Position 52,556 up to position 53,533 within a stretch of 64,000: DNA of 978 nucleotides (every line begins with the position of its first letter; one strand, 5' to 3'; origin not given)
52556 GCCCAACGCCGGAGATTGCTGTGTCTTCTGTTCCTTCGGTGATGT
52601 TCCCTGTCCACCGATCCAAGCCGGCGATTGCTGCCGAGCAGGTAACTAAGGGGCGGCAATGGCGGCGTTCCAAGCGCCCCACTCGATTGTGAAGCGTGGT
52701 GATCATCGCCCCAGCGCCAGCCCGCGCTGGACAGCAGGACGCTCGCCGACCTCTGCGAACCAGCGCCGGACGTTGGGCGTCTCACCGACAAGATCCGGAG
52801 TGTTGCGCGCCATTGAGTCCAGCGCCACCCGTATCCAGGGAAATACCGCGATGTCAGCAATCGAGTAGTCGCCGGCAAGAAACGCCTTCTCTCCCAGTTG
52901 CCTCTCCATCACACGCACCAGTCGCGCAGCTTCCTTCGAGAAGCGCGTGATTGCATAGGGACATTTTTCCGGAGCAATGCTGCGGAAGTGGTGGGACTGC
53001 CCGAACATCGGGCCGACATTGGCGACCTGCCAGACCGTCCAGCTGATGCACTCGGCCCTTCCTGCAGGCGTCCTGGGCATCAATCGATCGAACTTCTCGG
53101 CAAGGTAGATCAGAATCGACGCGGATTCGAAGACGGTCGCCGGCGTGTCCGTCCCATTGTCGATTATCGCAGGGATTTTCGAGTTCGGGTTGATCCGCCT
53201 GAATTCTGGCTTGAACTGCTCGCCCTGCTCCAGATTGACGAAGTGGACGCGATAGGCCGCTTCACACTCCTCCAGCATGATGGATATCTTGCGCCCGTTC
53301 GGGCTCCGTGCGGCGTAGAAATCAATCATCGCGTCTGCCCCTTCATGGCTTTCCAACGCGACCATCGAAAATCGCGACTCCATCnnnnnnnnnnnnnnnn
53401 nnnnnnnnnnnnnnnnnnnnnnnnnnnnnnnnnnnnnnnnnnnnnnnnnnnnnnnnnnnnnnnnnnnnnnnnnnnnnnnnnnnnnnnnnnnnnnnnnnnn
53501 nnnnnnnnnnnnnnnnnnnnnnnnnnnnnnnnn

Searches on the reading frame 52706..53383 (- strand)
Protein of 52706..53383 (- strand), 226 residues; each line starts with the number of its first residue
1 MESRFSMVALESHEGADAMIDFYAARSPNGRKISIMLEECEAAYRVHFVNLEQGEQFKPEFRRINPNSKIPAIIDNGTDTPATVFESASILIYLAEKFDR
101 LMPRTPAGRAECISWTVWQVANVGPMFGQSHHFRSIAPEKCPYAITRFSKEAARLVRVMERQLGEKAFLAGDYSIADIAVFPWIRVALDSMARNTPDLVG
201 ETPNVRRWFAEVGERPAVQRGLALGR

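Call 86: search_protein_families(library=pfam, proteins=[window:52706-53383:-], max_evalue=0.0001)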
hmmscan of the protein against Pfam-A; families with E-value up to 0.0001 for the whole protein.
window:52706-53383:- (226 aa): 5 families
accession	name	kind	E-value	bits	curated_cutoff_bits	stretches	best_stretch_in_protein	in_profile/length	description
PF13409.12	GST_N_2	-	8.8e-13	49.1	25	1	27-96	2-69/70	Glutathione S-transferase, N-terminal domain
PF02798.26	GST_N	-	4.8e-11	43.3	20.9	1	22-96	5-76/76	Glutathione S-transferase, N-terminal domain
PF13417.12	GST_N_3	-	3.8e-09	37.2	22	1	24-99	4-72/75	Glutathione S-transferase, N-terminal domain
PF13410.11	GST_C_2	-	9.4e-08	32.5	24.9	1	143-210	2-68/69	Glutathione S-transferase, C-terminal domain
PF00043.30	GST_C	-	6.2e-06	26.8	20.7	1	150-216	29-93/93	Glutathione S-transferase, C-terminal domain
